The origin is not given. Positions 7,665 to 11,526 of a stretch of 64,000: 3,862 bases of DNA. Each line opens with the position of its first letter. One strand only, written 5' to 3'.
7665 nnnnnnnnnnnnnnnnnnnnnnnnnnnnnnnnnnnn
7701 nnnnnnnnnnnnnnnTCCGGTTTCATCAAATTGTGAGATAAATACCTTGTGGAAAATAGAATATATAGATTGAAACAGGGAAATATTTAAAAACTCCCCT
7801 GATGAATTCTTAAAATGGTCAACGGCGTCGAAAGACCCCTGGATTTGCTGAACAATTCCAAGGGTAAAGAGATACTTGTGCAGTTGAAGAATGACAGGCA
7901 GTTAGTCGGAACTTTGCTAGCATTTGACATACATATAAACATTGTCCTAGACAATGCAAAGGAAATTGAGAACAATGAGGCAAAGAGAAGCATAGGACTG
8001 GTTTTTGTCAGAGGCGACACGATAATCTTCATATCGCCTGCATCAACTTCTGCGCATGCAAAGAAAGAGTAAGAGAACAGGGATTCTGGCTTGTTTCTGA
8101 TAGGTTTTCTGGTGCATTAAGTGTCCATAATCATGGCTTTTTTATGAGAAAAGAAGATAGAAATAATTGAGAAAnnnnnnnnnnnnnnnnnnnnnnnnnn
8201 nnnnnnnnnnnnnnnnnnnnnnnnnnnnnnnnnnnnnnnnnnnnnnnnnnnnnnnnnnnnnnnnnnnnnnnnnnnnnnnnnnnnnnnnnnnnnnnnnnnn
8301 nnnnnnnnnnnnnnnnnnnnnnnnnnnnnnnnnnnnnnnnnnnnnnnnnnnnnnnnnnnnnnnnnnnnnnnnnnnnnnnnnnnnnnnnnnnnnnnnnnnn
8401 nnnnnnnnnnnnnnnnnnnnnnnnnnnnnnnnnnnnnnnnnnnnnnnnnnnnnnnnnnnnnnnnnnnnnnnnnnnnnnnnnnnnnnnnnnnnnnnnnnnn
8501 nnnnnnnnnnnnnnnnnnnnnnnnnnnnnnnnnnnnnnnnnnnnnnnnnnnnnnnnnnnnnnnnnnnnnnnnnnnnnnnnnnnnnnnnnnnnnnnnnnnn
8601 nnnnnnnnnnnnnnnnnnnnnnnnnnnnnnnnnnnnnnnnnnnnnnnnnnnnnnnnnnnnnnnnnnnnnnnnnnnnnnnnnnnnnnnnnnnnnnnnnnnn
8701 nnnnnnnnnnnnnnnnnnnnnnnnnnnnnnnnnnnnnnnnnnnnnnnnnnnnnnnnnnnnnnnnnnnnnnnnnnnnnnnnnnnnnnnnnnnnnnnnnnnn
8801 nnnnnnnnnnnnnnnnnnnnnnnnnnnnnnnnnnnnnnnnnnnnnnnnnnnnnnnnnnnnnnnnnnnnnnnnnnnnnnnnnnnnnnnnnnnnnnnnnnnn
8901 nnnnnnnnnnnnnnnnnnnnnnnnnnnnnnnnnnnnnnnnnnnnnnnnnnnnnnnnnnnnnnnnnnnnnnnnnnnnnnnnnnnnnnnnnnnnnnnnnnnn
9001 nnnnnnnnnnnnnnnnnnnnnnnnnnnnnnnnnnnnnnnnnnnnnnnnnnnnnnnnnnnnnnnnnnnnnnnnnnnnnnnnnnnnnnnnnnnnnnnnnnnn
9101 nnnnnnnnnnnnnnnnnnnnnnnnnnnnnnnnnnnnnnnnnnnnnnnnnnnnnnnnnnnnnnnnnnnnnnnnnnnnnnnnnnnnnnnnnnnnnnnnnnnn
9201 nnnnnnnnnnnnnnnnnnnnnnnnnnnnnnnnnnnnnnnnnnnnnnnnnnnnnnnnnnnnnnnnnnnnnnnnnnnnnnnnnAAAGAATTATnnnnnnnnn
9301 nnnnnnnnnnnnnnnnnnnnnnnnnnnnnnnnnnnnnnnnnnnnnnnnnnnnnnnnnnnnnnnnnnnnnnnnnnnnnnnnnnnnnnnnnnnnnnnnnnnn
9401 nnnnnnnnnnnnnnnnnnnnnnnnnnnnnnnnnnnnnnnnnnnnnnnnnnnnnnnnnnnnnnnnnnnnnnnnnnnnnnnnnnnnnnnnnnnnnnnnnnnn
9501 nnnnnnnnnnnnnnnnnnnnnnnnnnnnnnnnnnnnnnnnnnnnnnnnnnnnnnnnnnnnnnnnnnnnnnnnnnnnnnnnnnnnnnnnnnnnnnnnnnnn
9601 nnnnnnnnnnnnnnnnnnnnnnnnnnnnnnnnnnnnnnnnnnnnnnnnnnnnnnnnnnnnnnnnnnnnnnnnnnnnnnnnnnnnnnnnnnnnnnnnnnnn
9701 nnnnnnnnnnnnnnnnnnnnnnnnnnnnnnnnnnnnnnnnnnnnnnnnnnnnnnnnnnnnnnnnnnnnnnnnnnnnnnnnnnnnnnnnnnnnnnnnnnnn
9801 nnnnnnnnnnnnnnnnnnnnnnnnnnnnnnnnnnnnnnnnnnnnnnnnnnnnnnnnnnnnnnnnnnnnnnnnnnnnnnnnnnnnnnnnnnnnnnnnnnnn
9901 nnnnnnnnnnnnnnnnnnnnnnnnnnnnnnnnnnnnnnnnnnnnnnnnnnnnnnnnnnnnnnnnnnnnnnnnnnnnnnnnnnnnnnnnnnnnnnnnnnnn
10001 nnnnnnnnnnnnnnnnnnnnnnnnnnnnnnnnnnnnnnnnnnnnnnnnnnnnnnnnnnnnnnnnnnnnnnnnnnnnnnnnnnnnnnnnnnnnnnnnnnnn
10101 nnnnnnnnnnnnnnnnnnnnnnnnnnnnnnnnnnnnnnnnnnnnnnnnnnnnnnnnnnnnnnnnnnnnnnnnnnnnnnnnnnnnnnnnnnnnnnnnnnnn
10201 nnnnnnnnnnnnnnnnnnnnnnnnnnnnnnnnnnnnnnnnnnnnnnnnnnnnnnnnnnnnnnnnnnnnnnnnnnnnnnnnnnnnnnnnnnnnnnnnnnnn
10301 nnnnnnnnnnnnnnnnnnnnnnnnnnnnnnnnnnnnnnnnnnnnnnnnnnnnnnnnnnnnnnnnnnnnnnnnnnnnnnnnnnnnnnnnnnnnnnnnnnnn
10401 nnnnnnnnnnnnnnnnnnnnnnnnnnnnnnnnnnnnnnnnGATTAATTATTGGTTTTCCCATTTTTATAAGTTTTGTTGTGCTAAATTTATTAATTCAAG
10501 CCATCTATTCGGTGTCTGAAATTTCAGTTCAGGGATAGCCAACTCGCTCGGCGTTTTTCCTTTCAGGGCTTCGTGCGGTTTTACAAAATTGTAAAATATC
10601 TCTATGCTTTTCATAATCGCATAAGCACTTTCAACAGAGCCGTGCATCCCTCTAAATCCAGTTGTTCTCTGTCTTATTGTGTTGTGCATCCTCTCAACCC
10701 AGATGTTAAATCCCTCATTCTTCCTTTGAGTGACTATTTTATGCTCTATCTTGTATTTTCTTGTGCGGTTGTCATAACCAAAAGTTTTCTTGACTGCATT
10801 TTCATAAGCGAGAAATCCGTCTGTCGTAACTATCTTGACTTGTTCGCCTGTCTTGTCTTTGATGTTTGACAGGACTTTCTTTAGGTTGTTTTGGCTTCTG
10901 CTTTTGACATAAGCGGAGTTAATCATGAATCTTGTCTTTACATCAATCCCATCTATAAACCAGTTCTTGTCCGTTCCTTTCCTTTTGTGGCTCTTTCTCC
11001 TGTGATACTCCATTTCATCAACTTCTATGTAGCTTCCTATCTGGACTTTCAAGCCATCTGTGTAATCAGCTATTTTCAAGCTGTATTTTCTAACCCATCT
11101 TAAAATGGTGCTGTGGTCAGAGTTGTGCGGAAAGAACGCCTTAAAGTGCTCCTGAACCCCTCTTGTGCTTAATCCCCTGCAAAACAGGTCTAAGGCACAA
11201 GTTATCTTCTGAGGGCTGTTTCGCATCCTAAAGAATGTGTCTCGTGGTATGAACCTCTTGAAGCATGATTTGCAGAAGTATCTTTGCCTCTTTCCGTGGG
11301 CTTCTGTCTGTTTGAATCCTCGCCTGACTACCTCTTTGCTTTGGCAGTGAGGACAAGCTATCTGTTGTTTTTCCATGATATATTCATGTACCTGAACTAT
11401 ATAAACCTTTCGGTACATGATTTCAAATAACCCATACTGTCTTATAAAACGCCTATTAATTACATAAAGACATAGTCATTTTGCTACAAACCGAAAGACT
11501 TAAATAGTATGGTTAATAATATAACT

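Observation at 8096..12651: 4.5-kb transposon-like island with perfect 22-bp terminal inverted repeats and an 8-9-bp target duplication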

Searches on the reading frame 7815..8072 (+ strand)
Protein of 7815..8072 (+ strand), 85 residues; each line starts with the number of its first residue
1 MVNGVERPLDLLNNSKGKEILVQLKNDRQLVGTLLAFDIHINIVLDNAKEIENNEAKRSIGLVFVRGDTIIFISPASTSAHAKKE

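Call 8: search_protein_families(library=pfam, proteins=[window:7815-8072:+], max_evalue=0.01)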
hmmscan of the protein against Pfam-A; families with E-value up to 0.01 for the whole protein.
window:7815-8072:+ (85 aa): 2 families
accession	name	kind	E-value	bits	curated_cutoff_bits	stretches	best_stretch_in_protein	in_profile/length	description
PF01423.28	LSM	-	1.7e-23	82.5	23.4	1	11-75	2-66/66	LSM domain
PF14438.12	SM-ATX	-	7.8e-05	23.2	29.8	1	7-58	3-57/81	Ataxin 2 SM domain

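Call 13: find_encoding_contigs(protein=window:7815-8072:+, flank=8000, max_places=10)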
Protein window:7815-8072:+ (85 aa): no gene with exactly this product is on record in the collection.

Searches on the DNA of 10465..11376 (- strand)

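Call 63: search_rna_families(sources=[L129, L132, L135, L136, L137, L141, L145, L147], threshold=gathering)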
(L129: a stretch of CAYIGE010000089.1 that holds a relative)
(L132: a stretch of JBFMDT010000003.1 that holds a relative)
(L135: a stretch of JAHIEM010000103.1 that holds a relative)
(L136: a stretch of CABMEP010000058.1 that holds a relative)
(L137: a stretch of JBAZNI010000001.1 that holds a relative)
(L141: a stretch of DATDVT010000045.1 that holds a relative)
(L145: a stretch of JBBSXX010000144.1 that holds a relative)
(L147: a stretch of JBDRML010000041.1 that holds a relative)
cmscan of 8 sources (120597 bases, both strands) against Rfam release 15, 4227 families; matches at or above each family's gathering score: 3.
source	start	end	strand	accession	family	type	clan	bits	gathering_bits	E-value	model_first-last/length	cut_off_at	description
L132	15174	18181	+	RF02540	LSU_rRNA_archaea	Gene; rRNA;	CL00112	2458.9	50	0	1-2987/2987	no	Archaeal large subunit ribosomal RNA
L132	13362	14824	+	RF01959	SSU_rRNA_archaea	Gene; rRNA;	CL00111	1392.3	50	0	1-1478/1478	no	Archaeal small subunit ribosomal RNA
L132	14936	15009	+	RF00005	tRNA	Gene; tRNA;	CL00001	71.1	29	3e-13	1-71/71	no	tRNA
